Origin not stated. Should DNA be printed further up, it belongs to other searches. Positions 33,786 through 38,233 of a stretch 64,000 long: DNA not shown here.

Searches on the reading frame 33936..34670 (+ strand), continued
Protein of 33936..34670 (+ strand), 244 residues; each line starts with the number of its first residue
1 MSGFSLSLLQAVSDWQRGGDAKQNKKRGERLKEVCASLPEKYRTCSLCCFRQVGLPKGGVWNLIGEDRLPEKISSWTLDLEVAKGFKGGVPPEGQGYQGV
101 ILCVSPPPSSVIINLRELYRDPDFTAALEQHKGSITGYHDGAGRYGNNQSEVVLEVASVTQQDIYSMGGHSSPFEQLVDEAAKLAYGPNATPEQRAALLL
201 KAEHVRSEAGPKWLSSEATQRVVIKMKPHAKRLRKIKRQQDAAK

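Call 62: search_protein_representatives(alignment_id=A1)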
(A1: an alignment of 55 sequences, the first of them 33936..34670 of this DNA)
Query: 55 sequences, 245 profile positions. Proteins with E-value up to 0.001 (for the whole library): 380; up to 1e-10: 264; up to 1e-30: 131. The best 150 are listed.
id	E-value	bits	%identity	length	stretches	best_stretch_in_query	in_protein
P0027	5.5e-122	421.9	-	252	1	2-241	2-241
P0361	2.9e-100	350.8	-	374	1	1-242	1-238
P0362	1.7e-86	305.7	-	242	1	3-241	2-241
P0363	4.8e-83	294.4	-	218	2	88-242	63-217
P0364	1.4e-80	286.3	-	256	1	4-244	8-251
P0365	2.7e-80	285.4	-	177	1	3-175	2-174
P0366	3.6e-80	285.0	-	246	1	3-243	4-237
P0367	6.4e-80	284.2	-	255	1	4-241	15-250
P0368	4.9e-79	281.3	-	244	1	2-244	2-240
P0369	1.6e-78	279.6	-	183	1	64-244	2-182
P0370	6.4e-78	277.7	-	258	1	2-242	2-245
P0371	5.1e-76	271.4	-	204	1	49-241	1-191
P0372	1.2e-75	270.3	-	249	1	1-236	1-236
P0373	1.8e-75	269.6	-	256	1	4-244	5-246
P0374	7.6e-73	261.0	-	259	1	5-243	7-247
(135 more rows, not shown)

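Call 71: find_related_loci(query=A1, collection=viral_contigs, flank=6000)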
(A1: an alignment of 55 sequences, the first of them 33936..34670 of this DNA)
Query A1 (244 aa) in viral_contigs; peptide patterns used: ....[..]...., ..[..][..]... (x = any residue, [..] = any of these).
78 stretches matched a pattern; 8 encode a relative of the query (tblastn E <= 1e-3); 8 distinct loci.
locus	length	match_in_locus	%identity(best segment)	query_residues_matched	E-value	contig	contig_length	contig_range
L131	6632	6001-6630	61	4-217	6e-86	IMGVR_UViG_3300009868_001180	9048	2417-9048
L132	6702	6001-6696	48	4-235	2e-70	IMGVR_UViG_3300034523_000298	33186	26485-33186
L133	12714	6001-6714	42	4-243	5e-58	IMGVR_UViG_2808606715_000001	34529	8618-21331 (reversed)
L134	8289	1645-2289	40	4-225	2e-52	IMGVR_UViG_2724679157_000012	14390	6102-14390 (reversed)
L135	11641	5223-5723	44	4-175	4e-44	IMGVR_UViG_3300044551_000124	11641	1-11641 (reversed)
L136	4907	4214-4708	41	4-172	1e-43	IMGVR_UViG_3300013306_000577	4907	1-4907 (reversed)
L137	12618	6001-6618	38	4-223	3e-42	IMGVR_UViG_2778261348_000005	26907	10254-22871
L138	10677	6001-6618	36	4-223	3e-41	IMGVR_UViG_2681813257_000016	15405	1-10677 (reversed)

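Call 80: find_encoding_contigs(protein=P0029, flank=7000, max_places=1)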
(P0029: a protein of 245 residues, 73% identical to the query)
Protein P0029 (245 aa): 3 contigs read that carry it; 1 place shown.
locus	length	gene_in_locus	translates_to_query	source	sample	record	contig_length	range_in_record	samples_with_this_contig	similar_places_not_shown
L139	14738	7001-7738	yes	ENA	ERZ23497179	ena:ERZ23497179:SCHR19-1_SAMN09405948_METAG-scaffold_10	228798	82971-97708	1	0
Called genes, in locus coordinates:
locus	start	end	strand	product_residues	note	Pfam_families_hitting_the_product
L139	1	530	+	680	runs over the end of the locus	PF09373:PMBR (faint)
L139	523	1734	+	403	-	PF10544:T5orf172, PF13455:MUG113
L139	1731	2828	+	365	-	PF20282:CTD6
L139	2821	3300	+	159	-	PF20288:MC2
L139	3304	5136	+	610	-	PF13476:AAA_23 (weak)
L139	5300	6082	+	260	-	PF17194:AbiEi_3_N, PF11459:AbiEi_3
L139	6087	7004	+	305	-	PF08843:AbiEii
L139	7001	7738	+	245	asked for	-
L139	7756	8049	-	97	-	PF06412:TraD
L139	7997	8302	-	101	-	PF06412:TraD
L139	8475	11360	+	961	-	PF03389:MobA_MobL, PF13086:AAA_11 (faint), PF13245:AAA_19, PF13604:AAA_30, PF01443:Viral_helicase1 (faint), PF22232:TraI_hel_assoc_N (weak), PF18335:SH3_13 (weak)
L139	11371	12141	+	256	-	PF19613:DUF6118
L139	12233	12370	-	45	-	-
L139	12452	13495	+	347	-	PF01370:Epimerase, PF03435:Sacchrp_dh_NADP (weak), PF04321:RmlD_sub_bind, PF05368:NmrA, PF01073:3Beta_HSD, PF07993:NAD_binding_4 (faint), PF13460:NAD_binding_10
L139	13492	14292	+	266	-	PF02673:BacA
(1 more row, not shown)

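Call 81: find_encoding_contigs(protein=P0043, flank=7000, max_places=1)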
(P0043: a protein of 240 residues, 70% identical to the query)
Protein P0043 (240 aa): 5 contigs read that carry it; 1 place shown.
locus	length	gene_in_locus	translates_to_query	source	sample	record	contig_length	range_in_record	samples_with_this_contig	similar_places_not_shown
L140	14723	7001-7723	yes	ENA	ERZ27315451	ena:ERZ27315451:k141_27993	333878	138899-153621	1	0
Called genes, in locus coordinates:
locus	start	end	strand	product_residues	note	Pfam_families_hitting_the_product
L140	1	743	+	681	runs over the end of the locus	PF00270:DEAD (weak), PF09373:PMBR (weak)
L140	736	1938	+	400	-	PF10544:T5orf172, PF13455:MUG113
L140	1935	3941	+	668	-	-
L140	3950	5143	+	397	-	PF12358:DUF3644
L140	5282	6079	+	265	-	PF17194:AbiEi_3_N, PF11459:AbiEi_3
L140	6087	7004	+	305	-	PF08843:AbiEii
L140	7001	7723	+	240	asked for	-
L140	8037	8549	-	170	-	-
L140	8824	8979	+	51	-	-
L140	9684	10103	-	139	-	-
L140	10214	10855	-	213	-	PF00730:HhH-GPD, PF00633:HHH, PF10576:EndIII_4Fe-2S (weak)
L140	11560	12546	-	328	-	PF08007:JmjC_2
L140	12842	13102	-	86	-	-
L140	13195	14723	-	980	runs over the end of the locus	PF12969:DUF3857, PF00515:TPR_1 (weak), PF13414:TPR_11 (weak), PF13432:TPR_16 (weak), PF13371:TPR_9, PF13432:TPR_16 (weak), PF00515:TPR_1 (weak), PF13414:TPR_11, +8 more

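Call 82: find_encoding_contigs(protein=P0091, flank=7000, max_places=1)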
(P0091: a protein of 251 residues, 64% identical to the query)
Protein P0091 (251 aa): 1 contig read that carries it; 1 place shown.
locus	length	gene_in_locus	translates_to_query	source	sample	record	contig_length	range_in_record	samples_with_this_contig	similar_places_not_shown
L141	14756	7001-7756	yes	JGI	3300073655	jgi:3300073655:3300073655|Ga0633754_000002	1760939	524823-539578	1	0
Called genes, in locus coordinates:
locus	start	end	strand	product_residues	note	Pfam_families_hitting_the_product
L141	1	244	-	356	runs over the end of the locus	PF27096:UvrC_M, PF27115:Cho_C, PF09278:MerR-DNA-bind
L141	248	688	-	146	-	PF00717:Peptidase_S24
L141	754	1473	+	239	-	PF02586:SRAP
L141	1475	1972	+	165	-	-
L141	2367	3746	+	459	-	PF13676:TIR_2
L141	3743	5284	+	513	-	-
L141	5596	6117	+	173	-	PF08937:ThsB_TIR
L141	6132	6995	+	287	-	PF18184:SLATT_3, PF14015:DUF4231, PF18181:SLATT_1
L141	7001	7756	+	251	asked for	-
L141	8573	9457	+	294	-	PF00589:Phage_integrase (weak)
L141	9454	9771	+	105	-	-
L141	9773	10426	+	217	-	-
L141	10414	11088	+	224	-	-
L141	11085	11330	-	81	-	PF13560:HTH_31, PF12844:HTH_19, PF01381:HTH_3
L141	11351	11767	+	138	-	-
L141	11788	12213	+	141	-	-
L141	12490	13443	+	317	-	-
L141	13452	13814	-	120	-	-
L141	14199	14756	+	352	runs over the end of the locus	-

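Call 89: search_protein_families(library=padloc, proteins=[L013:5486-5920:+, L033:5187-5990:+, L021:2978-5770:+, L031:2678-4450:+, L036:2416-5433:+, L032:5523-5927:+, L016:4632-5510:+, L014:4709-6004:+, L141:6132-6995:+, L025:5057-5992:+], max_evalue=0.001)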
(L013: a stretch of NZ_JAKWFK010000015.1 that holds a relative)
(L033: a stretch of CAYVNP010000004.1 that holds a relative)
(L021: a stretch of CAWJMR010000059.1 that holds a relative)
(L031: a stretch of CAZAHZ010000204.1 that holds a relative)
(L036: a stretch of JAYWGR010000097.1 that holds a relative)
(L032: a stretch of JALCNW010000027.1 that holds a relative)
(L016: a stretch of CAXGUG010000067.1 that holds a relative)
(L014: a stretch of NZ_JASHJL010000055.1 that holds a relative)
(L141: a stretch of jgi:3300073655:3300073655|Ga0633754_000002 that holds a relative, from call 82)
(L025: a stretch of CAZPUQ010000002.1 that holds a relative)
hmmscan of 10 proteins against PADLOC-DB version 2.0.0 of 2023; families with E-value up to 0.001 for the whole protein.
L013:5486-5920:+ (144 aa): 0 families

L033:5187-5990:+ (267 aa): 0 families

L021:2978-5770:+ (930 aa): 0 families

L031:2678-4450:+ (590 aa): 0 families

L036:2416-5433:+ (1005 aa): 0 families

L032:5523-5927:+ (134 aa): 0 families

L016:4632-5510:+ (292 aa): 0 families

L014:4709-6004:+ (431 aa): 13 families
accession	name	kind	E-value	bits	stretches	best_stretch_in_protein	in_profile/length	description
PDLC04067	SduA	-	1.8e-177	588.5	1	1-411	1-406/407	-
PDLC00388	SduA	-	1.2e-157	523.2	1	1-413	1-399/402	DUF4263 domain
PDLC00384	SduA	-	8.9e-12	42.5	1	226-317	289-383/476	DUF4263 domain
PDLC00400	SduA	-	2.5e-11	41.6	1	175-411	72-297/308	DUF4263 domain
PDLC00385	SduA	-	5.3e-10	37.2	1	228-408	159-315/319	DUF4263 domain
PDLC00406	SduA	-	3e-09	35.3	1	192-407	116-322/326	DUF4263 domain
PDLC00391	SduA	-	3.3e-09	34.3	1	281-408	274-400/402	DUF4263 domain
PDLC00380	SduA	-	8.1e-09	32.5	1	227-415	299-472/480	DUF4263 domain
PDLC00381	SduA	-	1e-06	26.3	1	261-401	211-334/342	DUF4263 domain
PDLC00399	SduA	-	6.2e-06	23.8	1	267-409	244-370/375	DUF4263 domain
PDLC00394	SduA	-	2.4e-05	21.6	1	283-406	263-382/392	DUF4263 domain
PDLC00402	SduA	-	0.00014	19.1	1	270-424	212-347/354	DUF4263 domain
PDLC00401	SduA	-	0.00067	17.2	0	267-324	272-329/404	DUF4263 domain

L141:6132-6995:+ (287 aa): 0 families

L025:5057-5992:+ (311 aa): 8 families
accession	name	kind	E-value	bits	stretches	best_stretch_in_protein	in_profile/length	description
PDLC04839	PDC-S04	-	2.1e-20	71.3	1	144-308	29-197/205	-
PDLC04838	PDC-S04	-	6.6e-16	56.7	1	146-306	36-198/209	-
PDLC03963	SoFic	-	1.9e-08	32.1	1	151-308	91-255/361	-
PDLC04841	PDC-S04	-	1.9e-07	29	1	178-286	146-249/292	-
PDLC04836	PDC-S04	-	1.4e-06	25.7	1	189-305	112-219/244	-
PDLC04842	PDC-S04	-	1.5e-05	22.8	1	177-278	47-143/202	-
PDLC04840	PDC-S04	-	2.7e-05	22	1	201-307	103-209/227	-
PDLC04837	PDC-S04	-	0.00032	18.1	1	191-307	108-218/234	-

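Call 92: search_dna_similar(query=window:33936-34670:+, collection=phages, mode=protein, max_evalue=0.001, max_rows=20)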
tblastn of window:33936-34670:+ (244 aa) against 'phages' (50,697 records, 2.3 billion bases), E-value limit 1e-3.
No match.

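Call 93: search_dna_similar(query=window:33936-34670:+, collection=plasmids, mode=protein, max_evalue=0.001, max_rows=30)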
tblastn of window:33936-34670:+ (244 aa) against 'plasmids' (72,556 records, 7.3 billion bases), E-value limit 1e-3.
Records with a match: 3; places in all: 3; records where one place covers at least 80% of the query: 3.
Best place of each record, by identity: <60% 3.
By first word of the organism name: Acinetobacter 2; Sinorhizobium 1.
By predicted mobility (MOB-suite, as given by PLSDB): conjugative 2; non-mobilizable 1.
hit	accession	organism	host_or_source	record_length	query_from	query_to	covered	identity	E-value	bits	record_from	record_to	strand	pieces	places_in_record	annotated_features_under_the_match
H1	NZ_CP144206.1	Sinorhizobium chiapasense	mixed culture,rhizosphere soil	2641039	19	216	81%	45.9%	2e-26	187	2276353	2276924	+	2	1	none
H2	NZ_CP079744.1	Acinetobacter baumannii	Homo sapiens,human reacheal aspirate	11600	4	225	91%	40.4%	2e-47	174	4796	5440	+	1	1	hypothetical protein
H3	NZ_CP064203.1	Acinetobacter baumannii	Homo sapiens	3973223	4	225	91%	40.4%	2e-47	174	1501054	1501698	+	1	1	none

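Call 94: get_annotated_region(hit=H2, flank=5000)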
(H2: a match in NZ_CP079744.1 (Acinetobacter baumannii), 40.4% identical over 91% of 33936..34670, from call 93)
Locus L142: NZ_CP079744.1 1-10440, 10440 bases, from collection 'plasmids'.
description: Acinetobacter baumannii strain 04117201 plasmid unnamed, complete sequence
organism: Acinetobacter baumannii (NCBI taxid 470)
taxonomy: Bacteria; Pseudomonadota; Gammaproteobacteria; Moraxellales; Moraxellaceae; Acinetobacter; Acinetobacter baumannii
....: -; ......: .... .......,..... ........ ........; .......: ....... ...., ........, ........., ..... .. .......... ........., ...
typing (MOB-suite, as given by PLSDB): non-mobilizable
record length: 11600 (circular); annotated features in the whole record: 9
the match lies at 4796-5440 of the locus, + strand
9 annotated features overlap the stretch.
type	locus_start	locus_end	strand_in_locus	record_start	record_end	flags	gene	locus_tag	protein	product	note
CDS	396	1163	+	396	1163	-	-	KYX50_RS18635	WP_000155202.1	NUDIX domain-containing protein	-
CDS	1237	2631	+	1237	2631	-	-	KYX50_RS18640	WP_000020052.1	methylenetetrahydrofolate reductase C-terminal domain-containing protein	-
CDS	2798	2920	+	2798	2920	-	-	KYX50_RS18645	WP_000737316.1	hypothetical protein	-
CDS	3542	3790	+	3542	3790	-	-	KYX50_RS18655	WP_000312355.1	hypothetical protein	-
CDS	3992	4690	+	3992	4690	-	-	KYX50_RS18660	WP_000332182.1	hypothetical protein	-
CDS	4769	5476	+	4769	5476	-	-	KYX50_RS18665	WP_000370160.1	hypothetical protein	-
CDS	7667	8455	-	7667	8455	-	-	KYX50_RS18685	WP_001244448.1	helix-turn-helix transcriptional regulator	GO:0006355 - regulation of DNA-templated transcription [Evidence IEA]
CDS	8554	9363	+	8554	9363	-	-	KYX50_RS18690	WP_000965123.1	sulfite exporter TauE/SafE family protein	GO:0006810 - transport [Evidence IEA]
CDS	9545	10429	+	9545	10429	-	-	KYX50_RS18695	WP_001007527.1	phosphoribosyltransferase family protein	GO:0009116 - nucleoside metabolic process [Evidence IEA]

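Call 100: search_solved_structures(query=A4, max_evalue=10, show_alignments=2)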
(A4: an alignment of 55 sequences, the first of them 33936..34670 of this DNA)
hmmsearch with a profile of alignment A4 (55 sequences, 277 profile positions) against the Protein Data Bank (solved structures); distinct sequences matched with E-value up to 10: 0.

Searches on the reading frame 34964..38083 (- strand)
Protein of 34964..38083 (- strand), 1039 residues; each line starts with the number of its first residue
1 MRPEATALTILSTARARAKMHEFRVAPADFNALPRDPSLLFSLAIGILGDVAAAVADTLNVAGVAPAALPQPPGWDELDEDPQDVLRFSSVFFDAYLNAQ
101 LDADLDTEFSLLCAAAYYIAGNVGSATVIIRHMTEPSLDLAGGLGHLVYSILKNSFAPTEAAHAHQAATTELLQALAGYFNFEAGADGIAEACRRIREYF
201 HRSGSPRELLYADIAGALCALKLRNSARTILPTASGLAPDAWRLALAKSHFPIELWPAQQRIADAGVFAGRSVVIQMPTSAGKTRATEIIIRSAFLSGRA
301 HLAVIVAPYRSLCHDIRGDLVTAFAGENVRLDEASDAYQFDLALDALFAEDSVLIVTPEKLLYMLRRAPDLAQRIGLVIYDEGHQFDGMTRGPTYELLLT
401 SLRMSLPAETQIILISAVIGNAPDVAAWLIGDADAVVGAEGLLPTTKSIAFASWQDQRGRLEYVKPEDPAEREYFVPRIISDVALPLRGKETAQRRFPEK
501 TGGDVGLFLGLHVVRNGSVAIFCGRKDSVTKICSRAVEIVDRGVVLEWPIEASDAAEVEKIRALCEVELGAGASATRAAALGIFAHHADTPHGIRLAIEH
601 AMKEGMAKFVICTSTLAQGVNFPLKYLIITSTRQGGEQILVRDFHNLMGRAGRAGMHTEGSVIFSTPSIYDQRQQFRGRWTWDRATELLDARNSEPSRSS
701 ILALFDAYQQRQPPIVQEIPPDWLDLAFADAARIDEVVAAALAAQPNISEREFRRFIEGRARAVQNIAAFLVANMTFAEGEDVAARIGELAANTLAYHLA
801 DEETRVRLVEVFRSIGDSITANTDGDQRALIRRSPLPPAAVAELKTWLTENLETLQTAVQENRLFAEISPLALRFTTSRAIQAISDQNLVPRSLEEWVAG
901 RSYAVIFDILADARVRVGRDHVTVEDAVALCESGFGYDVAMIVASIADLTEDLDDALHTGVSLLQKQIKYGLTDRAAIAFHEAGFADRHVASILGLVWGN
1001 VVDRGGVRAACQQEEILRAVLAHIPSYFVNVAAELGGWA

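Call 3: search_protein_families(library=pfam, proteins=[window:34964-38083:-], max_evalue=1)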
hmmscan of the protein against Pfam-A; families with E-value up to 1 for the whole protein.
window:34964-38083:- (1039 aa): 3 families
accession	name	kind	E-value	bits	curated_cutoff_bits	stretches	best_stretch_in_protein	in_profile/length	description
PF00270.35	DEAD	-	1.4e-23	83.8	26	1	257-420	2-161/167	DEAD/DEAH box helicase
PF00271.37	Helicase_C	-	1.6e-06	28.8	23.5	1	580-655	39-110/110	Helicase conserved C-terminal domain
PF04851.21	ResIII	-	5.4e-05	23.6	22.5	1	270-389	23-140/164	Type III restriction enzyme, res subunit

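Call 4: search_protein_families(library=padloc, proteins=[window:34964-38083:-], max_evalue=1)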
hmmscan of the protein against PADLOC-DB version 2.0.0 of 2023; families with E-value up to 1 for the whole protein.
window:34964-38083:- (1039 aa): 36 families (the best 25 are shown)
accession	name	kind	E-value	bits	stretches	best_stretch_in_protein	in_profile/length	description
PDLC00188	HamB1|HamB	-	0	1208.7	1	1-1034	1-1035/1037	DEAD-box helicase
PDLC00178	HamB1|HamB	-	4.1e-153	509.3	1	6-823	6-809/830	DEAD-box helicase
PDLC00175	HamB1|HamB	-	6.4e-128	425.7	1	83-1031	60-996/1000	DEAD-box helicase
PDLC00183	HamB1|HamB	-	9.6e-104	345.7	1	2-511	3-503/509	DEAD-box helicase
PDLC00194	HamB1|HamB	-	3.3e-95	317.9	2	109-668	90-653/995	DEAD-box helicase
PDLC00192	HamB1|HamB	-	1.8e-77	259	1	252-996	266-976/1104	DEAD-box helicase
PDLC00189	HamB1|HamB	-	9.2e-64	213.7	1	1-333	1-322/322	DEAD-box helicase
PDLC00174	HamB1|HamB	-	1.2e-61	206.7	1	248-681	296-719/1163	DEAD-box helicase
PDLC03960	SngC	-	7.4e-49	165.1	1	194-660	11-365/720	-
PDLC04531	PDC-M23B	-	2.9e-45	152.7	1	255-666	296-712/1060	-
PDLC00186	HamB1|HamB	-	1.4e-29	100.7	2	577-663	443-530/864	DEAD-box helicase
PDLC00190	HamB1|HamB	-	2.7e-29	100.2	2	582-667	432-517/866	DEAD-box helicase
PDLC00200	HamB2|HamB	-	6.5e-29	98.5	2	581-664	446-530/865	DEAD-box helicase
PDLC00187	HamB1|HamB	-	1.2e-27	94.6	2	582-663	434-516/851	DEAD-box helicase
PDLC00185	HamB1|HamB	-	1.9e-25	86.9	2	581-662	441-522/871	DEAD-box helicase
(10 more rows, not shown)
